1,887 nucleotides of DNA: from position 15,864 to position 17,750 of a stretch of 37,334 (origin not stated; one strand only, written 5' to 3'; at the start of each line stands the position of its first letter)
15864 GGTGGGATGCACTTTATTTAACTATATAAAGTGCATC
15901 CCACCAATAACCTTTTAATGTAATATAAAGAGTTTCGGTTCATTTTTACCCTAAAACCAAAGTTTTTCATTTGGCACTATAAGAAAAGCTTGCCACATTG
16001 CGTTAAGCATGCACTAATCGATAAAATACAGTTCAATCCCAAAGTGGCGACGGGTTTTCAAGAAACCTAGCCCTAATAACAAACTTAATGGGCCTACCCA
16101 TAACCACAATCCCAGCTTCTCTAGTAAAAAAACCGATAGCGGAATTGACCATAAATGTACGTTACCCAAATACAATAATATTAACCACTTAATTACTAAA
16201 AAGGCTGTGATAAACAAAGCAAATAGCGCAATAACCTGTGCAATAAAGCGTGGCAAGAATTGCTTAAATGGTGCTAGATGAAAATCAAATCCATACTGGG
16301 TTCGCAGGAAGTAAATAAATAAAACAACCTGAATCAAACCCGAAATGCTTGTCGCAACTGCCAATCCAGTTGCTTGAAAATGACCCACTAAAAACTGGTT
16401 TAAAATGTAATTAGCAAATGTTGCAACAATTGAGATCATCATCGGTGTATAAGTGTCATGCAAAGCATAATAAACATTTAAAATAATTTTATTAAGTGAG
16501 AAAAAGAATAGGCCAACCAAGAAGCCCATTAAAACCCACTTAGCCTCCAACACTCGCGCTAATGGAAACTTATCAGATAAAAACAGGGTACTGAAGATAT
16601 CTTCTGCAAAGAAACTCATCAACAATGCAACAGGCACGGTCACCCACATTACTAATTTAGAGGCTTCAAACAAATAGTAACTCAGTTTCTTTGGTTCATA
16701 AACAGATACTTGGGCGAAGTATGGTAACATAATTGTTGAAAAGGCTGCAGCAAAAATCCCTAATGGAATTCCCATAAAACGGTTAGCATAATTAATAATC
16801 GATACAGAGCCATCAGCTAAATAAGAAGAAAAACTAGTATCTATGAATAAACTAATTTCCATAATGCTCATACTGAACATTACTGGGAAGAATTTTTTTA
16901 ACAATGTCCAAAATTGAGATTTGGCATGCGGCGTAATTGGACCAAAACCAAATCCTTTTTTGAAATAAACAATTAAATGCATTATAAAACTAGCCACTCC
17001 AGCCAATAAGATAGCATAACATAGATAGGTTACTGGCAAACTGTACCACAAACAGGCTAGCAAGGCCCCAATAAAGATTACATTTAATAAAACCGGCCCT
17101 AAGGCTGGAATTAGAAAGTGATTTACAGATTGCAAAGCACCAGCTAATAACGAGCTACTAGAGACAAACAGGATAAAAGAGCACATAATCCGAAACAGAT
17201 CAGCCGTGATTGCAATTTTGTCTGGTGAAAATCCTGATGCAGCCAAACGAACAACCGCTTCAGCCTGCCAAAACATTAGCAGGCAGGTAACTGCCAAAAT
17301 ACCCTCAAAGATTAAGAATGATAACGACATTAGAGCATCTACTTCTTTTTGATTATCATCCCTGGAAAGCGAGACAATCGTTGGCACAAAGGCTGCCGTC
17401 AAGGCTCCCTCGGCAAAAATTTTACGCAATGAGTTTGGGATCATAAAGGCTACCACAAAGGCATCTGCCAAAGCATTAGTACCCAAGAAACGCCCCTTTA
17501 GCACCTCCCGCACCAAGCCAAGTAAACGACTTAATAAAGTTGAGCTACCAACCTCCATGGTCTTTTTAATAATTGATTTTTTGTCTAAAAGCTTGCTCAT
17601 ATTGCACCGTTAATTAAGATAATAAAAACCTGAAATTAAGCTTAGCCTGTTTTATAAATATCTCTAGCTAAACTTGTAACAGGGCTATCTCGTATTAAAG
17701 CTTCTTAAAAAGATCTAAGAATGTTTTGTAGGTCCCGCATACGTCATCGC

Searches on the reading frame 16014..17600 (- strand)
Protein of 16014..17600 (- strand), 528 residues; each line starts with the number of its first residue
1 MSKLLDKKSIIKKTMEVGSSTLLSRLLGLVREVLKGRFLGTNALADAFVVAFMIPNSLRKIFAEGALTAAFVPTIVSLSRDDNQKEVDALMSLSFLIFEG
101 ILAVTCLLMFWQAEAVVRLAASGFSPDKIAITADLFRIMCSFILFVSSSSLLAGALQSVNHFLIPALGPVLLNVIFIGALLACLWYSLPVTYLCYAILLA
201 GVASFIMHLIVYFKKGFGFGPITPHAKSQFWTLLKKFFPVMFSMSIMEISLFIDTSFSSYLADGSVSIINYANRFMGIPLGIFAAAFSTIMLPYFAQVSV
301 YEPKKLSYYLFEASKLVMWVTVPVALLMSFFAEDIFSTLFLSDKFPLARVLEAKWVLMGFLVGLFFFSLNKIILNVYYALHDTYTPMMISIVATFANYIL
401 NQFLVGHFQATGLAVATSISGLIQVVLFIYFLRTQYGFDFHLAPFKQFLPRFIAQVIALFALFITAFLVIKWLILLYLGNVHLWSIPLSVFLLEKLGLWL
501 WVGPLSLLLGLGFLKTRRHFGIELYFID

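Call 86: search_protein_families(library=pfam, proteins=[window:16014-17600:-], max_evalue=0.0001)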
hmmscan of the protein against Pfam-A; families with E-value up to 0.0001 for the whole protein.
window:16014-17600:- (528 aa): 3 families
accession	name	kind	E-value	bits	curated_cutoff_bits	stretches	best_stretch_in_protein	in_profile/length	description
PF03023.19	MurJ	-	3.9e-89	299.8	27.4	1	38-469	4-437/451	Lipid II flippase MurJ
PF01943.22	Polysacc_synt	-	5.4e-09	36.3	28.2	1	12-298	3-273/274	Polysaccharide biosynthesis protein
PF01554.23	MatE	-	4.7e-06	26.8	24.9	1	239-401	1-159/161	MatE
